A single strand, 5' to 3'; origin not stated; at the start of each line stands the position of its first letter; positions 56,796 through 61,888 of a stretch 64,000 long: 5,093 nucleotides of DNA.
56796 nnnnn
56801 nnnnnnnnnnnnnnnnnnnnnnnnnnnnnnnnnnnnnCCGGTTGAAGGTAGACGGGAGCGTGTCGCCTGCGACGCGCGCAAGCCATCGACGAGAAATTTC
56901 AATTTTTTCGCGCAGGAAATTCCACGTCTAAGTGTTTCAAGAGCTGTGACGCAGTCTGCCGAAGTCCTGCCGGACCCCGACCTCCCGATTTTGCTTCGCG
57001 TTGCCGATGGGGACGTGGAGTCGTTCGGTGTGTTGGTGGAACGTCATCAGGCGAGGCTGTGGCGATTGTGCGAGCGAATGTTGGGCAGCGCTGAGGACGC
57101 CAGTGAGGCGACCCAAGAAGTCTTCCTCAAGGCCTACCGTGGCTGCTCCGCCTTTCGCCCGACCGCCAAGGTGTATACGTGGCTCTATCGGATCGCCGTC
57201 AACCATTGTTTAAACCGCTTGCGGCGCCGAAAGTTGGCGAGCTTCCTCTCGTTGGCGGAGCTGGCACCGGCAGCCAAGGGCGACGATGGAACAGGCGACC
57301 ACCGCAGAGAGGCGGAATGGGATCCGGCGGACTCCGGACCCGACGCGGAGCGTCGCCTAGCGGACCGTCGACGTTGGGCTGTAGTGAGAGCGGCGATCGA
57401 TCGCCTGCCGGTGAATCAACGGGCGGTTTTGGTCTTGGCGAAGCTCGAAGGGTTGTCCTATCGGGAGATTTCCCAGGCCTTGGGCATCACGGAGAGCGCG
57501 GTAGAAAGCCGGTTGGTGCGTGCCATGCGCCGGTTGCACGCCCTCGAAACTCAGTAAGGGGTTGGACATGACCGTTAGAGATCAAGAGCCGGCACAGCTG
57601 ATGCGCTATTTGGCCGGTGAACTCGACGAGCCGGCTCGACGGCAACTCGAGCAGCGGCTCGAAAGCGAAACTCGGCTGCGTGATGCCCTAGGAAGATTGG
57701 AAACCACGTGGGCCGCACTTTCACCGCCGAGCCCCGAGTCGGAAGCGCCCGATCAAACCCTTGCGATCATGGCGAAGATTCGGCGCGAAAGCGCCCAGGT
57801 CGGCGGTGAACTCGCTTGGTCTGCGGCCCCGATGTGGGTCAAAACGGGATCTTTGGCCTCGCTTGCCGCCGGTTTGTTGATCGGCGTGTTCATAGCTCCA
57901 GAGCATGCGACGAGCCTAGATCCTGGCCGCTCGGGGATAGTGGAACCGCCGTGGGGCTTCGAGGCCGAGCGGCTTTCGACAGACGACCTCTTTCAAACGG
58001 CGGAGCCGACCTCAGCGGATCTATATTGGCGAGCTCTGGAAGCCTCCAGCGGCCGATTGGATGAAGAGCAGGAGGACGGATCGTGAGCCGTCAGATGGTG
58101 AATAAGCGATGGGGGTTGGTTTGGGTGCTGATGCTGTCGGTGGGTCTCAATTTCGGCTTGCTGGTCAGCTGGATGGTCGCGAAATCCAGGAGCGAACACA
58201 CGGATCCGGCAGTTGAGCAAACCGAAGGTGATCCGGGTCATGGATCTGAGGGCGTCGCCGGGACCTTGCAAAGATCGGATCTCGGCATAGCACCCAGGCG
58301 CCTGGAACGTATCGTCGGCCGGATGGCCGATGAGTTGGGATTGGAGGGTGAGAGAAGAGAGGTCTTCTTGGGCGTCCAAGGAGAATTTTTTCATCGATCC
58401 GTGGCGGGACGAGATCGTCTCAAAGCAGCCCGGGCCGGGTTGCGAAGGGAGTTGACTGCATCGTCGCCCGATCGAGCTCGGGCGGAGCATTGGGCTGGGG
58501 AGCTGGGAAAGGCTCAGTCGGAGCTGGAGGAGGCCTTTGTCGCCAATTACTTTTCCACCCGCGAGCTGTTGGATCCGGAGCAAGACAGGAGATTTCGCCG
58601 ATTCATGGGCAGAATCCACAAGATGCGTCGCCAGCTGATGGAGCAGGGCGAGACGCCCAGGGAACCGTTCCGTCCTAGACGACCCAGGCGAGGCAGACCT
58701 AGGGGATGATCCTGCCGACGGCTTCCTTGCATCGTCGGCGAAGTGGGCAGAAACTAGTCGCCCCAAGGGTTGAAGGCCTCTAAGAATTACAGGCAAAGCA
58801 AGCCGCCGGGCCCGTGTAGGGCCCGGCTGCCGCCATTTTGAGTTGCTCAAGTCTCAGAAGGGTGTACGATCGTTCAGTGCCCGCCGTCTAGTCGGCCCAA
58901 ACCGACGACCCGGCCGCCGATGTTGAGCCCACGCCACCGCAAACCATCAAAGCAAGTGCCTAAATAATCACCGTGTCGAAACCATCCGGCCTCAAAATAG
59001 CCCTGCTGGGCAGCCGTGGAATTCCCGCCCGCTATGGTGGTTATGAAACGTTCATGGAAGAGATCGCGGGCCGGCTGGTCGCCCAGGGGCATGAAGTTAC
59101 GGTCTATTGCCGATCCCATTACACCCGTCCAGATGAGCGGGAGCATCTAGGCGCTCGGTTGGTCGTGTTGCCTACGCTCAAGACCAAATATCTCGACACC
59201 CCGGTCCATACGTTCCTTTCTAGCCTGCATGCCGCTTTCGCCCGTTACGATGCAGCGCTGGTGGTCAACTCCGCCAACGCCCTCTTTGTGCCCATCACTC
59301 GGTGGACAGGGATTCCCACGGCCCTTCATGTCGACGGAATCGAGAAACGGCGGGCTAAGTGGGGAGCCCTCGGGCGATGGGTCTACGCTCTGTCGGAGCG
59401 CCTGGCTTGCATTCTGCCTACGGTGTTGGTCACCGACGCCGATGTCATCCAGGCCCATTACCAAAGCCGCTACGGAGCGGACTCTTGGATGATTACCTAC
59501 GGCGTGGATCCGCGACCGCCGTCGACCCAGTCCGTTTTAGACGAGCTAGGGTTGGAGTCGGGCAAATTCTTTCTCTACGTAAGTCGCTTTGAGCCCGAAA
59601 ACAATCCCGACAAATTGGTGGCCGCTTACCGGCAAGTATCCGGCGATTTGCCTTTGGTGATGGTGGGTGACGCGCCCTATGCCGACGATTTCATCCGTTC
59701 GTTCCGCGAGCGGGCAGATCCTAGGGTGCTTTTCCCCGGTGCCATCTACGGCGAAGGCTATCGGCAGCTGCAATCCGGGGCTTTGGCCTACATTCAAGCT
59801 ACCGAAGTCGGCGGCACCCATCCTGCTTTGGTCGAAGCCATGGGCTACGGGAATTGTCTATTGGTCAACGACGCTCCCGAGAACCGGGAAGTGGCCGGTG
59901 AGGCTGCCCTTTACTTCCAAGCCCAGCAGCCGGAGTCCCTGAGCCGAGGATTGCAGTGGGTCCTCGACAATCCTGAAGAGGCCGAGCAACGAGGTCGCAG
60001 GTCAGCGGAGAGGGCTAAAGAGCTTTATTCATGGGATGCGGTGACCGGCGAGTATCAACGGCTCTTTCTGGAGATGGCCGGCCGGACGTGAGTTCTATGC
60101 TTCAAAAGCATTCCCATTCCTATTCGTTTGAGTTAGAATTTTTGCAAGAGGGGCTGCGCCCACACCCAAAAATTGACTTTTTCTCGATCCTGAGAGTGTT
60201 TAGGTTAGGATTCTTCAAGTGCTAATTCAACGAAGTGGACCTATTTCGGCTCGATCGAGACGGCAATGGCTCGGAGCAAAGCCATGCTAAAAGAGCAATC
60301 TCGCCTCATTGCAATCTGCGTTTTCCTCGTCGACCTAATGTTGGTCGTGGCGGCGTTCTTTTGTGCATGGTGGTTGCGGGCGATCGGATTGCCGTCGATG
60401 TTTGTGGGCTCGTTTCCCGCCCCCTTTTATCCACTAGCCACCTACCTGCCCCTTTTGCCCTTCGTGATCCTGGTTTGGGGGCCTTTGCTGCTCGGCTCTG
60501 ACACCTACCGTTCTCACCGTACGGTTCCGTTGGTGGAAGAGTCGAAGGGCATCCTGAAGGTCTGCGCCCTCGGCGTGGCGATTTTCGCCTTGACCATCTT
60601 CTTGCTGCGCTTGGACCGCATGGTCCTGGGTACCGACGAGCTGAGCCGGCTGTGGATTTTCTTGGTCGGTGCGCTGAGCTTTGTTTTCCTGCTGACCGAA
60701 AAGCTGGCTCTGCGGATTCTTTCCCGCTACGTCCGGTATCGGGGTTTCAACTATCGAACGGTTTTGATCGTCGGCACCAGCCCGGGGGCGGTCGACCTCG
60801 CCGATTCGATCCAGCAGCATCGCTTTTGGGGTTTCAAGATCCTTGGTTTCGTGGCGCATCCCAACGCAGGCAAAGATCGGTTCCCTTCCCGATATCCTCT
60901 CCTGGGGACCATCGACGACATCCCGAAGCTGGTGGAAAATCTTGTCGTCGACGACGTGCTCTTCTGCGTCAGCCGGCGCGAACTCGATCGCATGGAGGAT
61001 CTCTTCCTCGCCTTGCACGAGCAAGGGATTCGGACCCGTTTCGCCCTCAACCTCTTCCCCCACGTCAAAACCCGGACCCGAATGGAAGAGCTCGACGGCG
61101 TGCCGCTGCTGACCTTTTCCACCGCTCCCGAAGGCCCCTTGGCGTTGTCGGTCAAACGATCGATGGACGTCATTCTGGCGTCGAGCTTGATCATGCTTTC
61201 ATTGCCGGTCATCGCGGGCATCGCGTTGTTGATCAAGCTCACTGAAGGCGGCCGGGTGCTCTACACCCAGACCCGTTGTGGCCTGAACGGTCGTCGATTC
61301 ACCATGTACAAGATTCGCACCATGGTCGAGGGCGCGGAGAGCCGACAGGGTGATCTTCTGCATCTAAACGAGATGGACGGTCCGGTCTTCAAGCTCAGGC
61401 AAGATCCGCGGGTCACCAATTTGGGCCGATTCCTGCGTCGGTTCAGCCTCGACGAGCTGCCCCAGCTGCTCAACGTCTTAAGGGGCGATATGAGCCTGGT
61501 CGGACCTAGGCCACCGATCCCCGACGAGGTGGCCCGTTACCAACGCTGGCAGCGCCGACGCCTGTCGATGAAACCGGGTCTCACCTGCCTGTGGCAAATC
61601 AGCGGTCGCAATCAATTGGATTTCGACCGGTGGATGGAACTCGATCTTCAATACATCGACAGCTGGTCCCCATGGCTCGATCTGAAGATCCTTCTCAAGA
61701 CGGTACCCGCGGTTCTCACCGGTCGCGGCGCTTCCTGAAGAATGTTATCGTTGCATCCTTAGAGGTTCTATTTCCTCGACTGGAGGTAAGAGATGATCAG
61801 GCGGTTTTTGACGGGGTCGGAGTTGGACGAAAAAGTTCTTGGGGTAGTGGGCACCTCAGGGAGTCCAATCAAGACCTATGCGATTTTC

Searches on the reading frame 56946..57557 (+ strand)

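Call 25: search_protein_families(library=pfam, proteins=[window:56946-57557:+])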
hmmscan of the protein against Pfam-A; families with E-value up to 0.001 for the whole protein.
window:56946-57557:+ (203 aa): 6 families
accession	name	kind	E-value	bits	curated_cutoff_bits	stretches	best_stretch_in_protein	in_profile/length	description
PF04542.20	Sigma70_r2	-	4.3e-18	65.3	24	1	30-96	1-69/71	Sigma-70 region 2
PF08281.18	Sigma70_r4_2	-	4.6e-18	65.1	25.7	1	147-197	4-54/54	Sigma-70, region 4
PF04545.22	Sigma70_r4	-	4.4e-12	45.8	24.1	1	150-197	1-48/50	Sigma-70, region 4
PF07638.17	Sigma70_ECF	-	6.6e-07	29.8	21.1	1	15-193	7-175/185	ECF sigma factor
PF13384.12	HTH_23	-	1.5e-05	25.1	24.6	1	158-193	6-40/50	Homeodomain-like domain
PF13518.12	HTH_28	-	0.00045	20.7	25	1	158-196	1-38/52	Helix-turn-helix domain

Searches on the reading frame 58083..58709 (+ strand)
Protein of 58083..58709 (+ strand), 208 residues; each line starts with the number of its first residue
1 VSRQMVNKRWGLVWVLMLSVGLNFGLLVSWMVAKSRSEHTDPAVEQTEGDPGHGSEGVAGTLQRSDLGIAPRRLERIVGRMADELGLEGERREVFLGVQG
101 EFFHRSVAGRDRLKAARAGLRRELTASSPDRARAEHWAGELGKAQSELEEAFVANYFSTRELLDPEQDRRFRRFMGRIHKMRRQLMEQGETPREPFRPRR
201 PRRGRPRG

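Call 25: search_protein_families(library=pfam, proteins=[window:58083-58709:+])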
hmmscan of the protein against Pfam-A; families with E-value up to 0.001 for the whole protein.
window:58083-58709:+ (208 aa): 1 family
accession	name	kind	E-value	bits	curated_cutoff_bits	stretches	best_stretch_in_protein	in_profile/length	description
PF13801.11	Metal_resist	-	2.1e-05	25.1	29.2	1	82-169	37-124/125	Heavy-metal resistance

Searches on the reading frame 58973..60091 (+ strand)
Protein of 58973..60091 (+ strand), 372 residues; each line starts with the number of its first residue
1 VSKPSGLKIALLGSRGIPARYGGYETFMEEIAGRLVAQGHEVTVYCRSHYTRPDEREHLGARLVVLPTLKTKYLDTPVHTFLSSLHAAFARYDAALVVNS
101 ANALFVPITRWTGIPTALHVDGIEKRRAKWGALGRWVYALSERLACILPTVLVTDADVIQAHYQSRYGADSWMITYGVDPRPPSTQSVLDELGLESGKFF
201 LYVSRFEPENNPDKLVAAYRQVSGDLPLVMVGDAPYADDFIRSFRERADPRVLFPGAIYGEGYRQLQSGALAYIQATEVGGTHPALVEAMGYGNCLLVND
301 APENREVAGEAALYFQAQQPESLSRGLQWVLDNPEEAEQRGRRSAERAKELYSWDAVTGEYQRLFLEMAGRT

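Call 25: search_protein_families(library=pfam, proteins=[window:58973-60091:+])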
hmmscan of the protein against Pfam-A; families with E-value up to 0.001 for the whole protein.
window:58973-60091:+ (372 aa): 6 families
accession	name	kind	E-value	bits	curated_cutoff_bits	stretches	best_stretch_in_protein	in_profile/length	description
PF00534.26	Glycos_transf_1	-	8.6e-14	51.9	26.4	1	195-345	13-170/172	Glycosyl transferases group 1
PF13579.12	Glyco_trans_4_4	-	7.6e-13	49.5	29.7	1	22-171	1-149/158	Glycosyl transferase 4-like domain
PF09314.17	DUF1972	-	1.6e-11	44.6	25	1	10-53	5-48/186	Domain of unknown function (DUF1972)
PF13439.12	Glyco_transf_4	-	3.7e-10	40.5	28.5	1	21-179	1-167/170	Glycosyltransferase Family 4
PF13692.12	Glyco_trans_1_4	-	1.8e-09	38.4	27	1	199-333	3-142/142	Glycosyl transferases group 1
PF13524.12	Glyco_trans_1_2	-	9.4e-06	26.1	25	1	226-357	15-138/144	Glycosyl transferase-like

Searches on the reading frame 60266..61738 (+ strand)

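Call 25: search_protein_families(library=pfam, proteins=[window:60266-61738:+])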
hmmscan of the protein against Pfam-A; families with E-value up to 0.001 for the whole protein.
window:60266-61738:+ (490 aa): 2 families
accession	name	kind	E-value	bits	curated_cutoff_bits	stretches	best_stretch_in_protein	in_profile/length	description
PF02397.22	Bac_transf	-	3e-67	226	27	1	297-484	1-178/179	Bacterial sugar transferase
PF13727.12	CoA_binding_3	-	1e-15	58.7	25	1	79-259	4-173/175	CoA-binding domain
